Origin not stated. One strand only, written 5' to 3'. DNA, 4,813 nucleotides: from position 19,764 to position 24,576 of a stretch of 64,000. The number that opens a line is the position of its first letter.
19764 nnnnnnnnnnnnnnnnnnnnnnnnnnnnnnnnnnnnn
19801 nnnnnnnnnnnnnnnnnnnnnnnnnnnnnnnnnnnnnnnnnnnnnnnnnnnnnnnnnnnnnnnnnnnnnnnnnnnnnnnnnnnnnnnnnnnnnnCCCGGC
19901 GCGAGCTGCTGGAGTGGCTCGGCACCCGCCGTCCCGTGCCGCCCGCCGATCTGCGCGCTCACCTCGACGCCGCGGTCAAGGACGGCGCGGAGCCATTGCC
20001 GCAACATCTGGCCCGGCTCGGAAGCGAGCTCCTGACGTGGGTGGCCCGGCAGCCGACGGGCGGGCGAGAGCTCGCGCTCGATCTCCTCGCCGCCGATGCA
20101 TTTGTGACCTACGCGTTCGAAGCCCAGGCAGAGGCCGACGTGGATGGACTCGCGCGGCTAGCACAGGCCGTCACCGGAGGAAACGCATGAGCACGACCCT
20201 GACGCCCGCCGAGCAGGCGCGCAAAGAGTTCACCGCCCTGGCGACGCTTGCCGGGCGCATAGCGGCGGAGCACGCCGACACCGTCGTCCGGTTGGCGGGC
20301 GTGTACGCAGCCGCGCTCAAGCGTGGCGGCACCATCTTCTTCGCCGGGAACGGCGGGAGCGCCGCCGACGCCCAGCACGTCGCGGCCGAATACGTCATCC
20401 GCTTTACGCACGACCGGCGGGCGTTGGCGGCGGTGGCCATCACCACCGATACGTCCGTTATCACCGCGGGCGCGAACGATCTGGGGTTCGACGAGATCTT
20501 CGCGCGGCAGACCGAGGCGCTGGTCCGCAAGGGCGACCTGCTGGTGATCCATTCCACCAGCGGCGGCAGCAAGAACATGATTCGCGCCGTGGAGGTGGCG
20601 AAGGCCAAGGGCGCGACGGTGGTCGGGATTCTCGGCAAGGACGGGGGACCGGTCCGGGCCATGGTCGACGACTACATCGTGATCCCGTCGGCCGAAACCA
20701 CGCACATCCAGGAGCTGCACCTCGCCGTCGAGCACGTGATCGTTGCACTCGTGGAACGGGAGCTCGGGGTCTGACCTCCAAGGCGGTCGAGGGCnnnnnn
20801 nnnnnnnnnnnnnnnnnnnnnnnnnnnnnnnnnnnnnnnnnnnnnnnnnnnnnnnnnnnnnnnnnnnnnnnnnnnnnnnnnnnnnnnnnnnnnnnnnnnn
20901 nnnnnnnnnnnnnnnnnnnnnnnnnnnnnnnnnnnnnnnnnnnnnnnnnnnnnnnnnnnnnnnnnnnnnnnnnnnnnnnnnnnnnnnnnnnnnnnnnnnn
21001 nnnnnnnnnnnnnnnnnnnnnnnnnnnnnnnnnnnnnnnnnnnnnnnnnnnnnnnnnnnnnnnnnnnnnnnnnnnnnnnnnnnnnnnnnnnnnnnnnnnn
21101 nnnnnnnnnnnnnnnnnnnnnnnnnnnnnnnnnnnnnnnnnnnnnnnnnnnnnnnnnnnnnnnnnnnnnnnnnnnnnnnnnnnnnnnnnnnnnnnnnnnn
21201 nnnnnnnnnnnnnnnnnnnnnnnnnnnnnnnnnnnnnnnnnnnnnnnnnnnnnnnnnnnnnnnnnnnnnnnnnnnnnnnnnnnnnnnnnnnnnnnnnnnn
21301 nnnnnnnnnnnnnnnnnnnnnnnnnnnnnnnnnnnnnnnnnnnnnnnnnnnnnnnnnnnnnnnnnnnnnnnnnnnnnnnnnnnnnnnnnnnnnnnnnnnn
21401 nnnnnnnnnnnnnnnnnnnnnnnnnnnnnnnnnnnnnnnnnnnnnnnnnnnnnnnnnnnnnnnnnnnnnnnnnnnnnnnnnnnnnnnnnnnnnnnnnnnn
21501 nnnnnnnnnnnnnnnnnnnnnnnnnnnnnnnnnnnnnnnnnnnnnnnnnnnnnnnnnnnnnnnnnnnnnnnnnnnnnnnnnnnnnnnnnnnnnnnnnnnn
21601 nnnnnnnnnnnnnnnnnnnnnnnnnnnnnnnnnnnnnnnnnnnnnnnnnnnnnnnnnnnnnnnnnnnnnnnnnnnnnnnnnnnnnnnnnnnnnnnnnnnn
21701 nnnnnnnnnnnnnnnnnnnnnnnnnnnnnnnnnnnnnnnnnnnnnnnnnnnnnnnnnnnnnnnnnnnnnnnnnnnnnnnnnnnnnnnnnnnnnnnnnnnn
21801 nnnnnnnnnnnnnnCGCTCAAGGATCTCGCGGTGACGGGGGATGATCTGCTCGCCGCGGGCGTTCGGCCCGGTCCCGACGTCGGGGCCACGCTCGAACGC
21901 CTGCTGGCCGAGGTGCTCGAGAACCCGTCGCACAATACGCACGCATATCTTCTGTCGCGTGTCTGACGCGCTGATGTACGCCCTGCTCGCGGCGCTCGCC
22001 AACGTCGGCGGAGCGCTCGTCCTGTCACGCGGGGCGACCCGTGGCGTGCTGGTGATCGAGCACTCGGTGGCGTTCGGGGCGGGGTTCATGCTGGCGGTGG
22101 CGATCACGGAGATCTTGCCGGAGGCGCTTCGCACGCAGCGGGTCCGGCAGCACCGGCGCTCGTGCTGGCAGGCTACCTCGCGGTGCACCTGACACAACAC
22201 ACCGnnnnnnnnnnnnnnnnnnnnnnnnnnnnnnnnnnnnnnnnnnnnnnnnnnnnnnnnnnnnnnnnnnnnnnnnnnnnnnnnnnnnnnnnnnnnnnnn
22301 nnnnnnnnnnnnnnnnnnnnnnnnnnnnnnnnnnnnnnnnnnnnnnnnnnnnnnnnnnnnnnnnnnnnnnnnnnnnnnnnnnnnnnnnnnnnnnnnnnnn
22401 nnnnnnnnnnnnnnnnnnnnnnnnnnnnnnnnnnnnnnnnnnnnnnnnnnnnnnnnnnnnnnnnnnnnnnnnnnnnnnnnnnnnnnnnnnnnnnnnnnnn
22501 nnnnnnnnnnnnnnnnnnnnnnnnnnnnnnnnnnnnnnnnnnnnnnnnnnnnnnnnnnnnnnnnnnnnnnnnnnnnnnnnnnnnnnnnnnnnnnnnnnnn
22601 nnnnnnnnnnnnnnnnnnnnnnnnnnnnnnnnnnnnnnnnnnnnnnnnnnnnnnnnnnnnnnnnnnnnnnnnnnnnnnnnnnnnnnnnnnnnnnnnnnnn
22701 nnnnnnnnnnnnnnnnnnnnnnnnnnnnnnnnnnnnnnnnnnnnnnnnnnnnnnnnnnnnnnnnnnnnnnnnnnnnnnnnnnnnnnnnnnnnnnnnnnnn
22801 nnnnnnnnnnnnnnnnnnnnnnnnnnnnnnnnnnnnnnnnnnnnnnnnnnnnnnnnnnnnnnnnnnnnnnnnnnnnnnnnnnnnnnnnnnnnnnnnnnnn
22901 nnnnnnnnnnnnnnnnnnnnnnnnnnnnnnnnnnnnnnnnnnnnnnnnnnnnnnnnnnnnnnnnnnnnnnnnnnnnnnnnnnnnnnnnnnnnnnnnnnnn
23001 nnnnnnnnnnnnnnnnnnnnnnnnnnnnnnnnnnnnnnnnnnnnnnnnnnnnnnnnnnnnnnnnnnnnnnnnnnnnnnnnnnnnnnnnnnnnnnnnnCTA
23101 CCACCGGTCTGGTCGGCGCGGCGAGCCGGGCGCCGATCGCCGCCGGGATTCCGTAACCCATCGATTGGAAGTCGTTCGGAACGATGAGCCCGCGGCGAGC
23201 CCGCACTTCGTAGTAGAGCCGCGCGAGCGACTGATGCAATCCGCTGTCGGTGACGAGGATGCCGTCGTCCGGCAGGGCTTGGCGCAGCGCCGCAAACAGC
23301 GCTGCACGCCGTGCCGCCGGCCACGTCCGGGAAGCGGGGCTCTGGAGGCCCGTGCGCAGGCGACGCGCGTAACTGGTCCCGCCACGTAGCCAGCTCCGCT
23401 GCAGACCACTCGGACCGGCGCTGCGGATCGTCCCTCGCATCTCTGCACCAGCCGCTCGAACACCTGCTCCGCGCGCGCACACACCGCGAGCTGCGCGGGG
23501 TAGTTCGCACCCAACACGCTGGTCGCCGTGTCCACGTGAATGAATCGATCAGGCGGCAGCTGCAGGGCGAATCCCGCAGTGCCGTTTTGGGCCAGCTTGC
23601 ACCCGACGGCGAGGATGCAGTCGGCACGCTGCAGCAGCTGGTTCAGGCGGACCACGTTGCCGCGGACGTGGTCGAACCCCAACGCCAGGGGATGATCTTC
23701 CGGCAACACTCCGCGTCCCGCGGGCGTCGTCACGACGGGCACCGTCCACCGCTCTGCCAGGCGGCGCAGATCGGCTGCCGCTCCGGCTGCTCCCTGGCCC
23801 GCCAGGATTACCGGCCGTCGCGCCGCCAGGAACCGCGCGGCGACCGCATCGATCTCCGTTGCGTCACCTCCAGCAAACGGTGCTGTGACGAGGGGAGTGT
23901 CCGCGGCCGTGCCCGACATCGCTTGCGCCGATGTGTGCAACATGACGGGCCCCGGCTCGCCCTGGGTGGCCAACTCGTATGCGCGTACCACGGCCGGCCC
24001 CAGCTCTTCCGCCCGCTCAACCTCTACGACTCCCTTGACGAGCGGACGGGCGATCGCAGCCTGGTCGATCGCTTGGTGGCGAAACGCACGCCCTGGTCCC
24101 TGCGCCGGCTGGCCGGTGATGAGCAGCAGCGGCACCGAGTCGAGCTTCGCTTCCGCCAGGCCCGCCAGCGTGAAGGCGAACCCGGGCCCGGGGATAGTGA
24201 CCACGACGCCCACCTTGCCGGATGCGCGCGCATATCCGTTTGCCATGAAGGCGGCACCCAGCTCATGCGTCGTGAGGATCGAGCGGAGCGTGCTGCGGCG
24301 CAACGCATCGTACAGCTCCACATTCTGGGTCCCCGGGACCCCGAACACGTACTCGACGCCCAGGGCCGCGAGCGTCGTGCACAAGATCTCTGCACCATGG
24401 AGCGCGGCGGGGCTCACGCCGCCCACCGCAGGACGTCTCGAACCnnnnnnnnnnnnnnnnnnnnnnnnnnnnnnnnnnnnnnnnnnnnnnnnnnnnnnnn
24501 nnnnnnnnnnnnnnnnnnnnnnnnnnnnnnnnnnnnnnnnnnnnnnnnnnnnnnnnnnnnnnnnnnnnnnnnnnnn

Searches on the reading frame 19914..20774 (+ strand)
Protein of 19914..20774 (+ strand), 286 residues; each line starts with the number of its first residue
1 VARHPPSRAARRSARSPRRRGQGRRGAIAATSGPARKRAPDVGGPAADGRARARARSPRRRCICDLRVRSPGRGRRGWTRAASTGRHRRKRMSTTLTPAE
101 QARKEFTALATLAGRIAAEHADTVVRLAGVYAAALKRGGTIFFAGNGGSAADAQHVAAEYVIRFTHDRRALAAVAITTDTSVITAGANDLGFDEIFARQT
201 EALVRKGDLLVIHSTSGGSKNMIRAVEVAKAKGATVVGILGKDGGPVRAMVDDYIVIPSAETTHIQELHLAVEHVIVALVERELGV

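Call 65: search_protein_families(library=pfam, max_evalue=0.00001, proteins=[window:19914-20774:+])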
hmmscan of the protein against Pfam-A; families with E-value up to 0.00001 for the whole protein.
window:19914-20774:+ (286 aa): 2 families
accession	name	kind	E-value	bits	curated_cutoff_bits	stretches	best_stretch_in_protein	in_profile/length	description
PF13580.11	SIS_2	-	1.1e-23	84.3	27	1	109-241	6-138/138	SIS domain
PF01380.27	SIS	-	9.5e-09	35.6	25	1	196-263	43-110/131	SIS domain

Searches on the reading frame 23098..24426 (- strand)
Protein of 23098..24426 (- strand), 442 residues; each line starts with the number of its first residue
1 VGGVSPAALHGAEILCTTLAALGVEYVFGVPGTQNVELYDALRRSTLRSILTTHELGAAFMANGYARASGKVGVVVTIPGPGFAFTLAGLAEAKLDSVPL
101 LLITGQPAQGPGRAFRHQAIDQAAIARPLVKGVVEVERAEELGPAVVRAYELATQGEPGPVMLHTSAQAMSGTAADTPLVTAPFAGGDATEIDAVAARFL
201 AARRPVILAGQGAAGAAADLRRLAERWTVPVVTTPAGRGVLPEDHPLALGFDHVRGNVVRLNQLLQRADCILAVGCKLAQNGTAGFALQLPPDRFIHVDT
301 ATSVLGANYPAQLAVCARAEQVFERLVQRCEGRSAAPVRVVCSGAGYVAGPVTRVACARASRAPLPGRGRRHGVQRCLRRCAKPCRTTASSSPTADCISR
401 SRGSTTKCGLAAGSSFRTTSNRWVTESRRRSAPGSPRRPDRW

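Call 37: search_protein_families(library=pfam, max_evalue=0.00001, proteins=[window:23098-24426:-])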
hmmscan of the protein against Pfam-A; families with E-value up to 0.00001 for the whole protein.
window:23098-24426:- (442 aa): 2 families
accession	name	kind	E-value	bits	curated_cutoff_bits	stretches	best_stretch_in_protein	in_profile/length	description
PF02776.23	TPP_enzyme_N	-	7.8e-34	116.4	26.8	1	10-123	2-117/119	Thiamine pyrophosphate enzyme, N-terminal TPP binding domain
PF00205.28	TPP_enzyme_M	-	7.4e-32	110.4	30.4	1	192-326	1-137/137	Thiamine pyrophosphate enzyme, central domain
